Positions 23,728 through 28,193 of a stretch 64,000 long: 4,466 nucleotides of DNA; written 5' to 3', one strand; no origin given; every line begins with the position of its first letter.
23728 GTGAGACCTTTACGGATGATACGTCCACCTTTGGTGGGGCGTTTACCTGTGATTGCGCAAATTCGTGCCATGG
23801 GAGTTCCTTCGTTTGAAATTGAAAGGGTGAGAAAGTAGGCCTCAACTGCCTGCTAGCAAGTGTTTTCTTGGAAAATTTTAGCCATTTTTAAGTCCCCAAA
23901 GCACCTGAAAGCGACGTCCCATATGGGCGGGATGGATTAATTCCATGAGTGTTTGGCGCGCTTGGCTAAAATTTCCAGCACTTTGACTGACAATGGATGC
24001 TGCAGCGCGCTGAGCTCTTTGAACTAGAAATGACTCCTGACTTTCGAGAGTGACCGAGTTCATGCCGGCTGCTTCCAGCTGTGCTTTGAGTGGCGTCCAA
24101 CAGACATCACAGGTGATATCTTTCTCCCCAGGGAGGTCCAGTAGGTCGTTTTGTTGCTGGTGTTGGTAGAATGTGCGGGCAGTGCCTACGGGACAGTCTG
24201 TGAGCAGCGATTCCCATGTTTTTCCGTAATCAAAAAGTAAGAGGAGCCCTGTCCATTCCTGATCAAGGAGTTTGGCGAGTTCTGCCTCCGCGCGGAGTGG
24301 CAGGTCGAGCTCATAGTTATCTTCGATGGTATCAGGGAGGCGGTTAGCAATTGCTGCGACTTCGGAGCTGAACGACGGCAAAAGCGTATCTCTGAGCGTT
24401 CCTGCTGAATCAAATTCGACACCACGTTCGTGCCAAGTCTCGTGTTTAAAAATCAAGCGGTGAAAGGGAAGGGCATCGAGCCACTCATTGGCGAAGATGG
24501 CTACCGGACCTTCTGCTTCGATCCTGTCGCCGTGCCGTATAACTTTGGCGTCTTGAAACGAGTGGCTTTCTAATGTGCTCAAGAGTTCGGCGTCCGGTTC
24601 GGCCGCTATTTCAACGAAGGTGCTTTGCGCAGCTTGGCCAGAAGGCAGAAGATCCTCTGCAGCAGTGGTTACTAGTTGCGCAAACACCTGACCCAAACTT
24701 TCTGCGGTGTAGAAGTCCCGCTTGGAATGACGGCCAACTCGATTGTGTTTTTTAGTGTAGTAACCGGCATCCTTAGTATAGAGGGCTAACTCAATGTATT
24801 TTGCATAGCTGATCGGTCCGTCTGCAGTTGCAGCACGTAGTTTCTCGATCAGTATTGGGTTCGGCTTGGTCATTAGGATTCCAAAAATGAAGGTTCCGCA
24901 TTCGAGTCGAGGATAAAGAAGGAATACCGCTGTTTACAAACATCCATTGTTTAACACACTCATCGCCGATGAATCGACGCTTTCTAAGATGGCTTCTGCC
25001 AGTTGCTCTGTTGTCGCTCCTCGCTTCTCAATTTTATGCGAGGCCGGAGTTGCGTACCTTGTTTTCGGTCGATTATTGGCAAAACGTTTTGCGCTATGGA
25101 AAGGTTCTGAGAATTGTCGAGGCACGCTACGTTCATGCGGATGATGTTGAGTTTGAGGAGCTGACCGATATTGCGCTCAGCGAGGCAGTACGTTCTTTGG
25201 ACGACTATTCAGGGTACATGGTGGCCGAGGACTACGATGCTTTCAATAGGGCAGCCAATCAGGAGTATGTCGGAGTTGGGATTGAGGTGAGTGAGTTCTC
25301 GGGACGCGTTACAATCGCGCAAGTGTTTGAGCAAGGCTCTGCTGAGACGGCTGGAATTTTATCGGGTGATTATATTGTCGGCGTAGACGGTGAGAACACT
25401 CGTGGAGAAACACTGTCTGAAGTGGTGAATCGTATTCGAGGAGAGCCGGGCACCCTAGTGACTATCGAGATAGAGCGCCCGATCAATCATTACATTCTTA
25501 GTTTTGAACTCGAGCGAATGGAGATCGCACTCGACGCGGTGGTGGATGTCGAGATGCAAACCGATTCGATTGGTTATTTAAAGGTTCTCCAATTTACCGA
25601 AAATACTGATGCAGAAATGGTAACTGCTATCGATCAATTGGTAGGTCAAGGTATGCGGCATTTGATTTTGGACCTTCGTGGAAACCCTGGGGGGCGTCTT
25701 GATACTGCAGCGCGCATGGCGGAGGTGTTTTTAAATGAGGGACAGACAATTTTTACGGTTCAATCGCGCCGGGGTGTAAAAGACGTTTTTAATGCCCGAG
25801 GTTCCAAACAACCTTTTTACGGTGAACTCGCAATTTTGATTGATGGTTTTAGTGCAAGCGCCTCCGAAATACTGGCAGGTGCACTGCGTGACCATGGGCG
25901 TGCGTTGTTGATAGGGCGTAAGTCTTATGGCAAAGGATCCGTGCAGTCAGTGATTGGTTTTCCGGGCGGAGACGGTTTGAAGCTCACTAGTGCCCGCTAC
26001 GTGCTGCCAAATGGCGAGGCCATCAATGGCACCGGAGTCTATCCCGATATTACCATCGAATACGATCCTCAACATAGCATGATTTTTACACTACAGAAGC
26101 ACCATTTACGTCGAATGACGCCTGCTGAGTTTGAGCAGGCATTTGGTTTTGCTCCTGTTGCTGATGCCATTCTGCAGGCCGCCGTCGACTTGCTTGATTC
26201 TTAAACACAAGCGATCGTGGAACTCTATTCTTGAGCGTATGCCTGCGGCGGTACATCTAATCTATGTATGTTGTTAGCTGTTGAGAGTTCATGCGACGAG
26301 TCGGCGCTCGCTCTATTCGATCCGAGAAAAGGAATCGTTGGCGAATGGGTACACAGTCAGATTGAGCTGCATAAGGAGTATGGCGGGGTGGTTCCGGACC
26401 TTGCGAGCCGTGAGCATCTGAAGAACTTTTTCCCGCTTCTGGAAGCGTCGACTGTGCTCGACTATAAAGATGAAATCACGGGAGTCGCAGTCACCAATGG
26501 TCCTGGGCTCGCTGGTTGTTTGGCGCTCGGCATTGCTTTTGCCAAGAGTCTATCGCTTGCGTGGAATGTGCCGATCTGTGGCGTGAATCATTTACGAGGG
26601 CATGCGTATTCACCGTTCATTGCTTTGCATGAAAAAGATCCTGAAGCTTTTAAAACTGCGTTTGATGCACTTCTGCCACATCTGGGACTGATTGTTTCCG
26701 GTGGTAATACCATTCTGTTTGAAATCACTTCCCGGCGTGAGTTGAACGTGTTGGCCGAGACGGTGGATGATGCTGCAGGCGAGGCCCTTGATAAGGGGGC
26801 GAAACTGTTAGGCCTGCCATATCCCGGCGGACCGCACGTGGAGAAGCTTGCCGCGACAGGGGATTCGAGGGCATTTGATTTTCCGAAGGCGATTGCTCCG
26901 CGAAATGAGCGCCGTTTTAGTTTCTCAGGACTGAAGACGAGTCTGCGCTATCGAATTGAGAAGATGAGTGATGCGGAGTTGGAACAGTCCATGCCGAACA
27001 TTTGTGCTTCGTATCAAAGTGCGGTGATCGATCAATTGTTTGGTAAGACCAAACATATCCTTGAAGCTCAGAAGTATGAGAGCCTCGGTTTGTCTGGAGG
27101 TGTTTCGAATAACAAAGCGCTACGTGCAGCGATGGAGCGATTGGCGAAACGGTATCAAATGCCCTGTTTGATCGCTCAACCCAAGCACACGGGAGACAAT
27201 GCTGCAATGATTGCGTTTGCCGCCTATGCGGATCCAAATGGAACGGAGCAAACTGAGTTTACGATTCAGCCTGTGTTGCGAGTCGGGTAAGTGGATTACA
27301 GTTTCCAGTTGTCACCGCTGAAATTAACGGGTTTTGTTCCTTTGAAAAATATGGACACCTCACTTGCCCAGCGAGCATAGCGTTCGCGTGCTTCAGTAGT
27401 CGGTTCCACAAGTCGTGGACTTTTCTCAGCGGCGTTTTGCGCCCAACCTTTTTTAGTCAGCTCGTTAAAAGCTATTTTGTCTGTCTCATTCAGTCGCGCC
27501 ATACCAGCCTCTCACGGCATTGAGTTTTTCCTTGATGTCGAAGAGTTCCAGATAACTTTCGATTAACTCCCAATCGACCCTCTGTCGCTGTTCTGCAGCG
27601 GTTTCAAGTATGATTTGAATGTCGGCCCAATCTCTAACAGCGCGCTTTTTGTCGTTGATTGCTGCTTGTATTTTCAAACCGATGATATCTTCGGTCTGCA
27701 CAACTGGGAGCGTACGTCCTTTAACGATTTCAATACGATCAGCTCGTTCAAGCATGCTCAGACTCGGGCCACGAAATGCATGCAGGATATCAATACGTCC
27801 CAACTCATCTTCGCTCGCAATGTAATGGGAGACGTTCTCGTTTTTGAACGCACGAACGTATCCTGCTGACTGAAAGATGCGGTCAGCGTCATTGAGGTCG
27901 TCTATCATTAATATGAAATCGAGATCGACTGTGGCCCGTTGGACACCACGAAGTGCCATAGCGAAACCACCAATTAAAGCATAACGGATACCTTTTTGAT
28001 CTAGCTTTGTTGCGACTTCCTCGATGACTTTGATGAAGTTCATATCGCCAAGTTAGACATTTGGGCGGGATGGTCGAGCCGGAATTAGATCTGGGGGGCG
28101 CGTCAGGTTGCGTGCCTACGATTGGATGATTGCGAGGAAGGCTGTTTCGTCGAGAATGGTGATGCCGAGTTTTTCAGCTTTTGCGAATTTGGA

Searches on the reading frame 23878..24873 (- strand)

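Call 8: search_protein_families(library=pfam, proteins=[window:23878-24873:-])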
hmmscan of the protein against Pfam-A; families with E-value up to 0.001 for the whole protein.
window:23878-24873:- (331 aa): 1 family
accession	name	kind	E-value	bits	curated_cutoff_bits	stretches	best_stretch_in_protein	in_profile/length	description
PF02636.23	Methyltransf_28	-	1.2e-27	97.4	23.3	1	61-273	30-245/249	Putative S-adenosyl-L-methionine-dependent methyltransferase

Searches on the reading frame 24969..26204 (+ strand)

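Call 8: search_protein_families(library=pfam, proteins=[window:24969-26204:+])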
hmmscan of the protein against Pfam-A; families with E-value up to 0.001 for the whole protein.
window:24969-26204:+ (411 aa): 4 families
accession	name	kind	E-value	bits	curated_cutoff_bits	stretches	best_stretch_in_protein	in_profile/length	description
PF03572.23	Peptidase_S41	-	4.1e-48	163.5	24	1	201-362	2-164/165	Peptidase family S41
PF17820.7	PDZ_6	-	5e-10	39.4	27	1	116-170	2-54/54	PDZ domain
PF13180.12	PDZ_2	-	1.3e-07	32.3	27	1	103-171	3-70/80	PDZ domain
PF00595.29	PDZ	-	1.5e-07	32.1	23.2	1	97-168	8-80/81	PDZ domain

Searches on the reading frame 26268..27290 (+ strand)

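Call 8: search_protein_families(library=pfam, proteins=[window:26268-27290:+])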
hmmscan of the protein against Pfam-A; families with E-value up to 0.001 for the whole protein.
window:26268-27290:+ (340 aa): 2 families
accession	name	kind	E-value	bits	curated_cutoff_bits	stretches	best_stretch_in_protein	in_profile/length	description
PF00814.31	TsaD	-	1.2e-71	242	24.8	1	23-317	2-264/264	tRNA N6-adenosine threonylcarbamoyltransferase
PF22521.2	HypF_C_2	-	0.00027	21.2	27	1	232-310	155-234/241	Carbamoyltransferase, Kae1-like Domain, second subdomain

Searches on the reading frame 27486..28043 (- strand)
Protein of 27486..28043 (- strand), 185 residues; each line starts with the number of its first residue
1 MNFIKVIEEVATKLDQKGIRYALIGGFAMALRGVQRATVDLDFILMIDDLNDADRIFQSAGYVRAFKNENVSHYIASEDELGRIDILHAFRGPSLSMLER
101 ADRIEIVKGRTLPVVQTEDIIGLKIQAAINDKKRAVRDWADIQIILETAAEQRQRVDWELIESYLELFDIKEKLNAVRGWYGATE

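Call 8: search_protein_families(library=pfam, proteins=[window:27486-28043:-])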
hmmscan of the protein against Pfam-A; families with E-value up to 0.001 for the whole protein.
window:27486-28043:- (185 aa): 4 families
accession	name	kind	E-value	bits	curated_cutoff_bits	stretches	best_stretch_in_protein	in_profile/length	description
PF08843.17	AbiEii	-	3.6e-10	40.6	22.5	1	15-166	9-187/238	Nucleotidyl transferase AbiEii toxin, Type IV TA system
PF09970.15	DUF2204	-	4e-07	30.3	20.3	1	7-169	5-168/181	Nucleotidyl transferase of unknown function (DUF2204)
PF14907.12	NTP_transf_5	-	1.9e-06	28.1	31.2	1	7-171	60-234/249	Uncharacterised nucleotidyltransferase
PF10706.15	Aminoglyc_resit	-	0.00031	21.3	21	1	7-86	2-82/149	Aminoglycoside-2''-adenylyltransferase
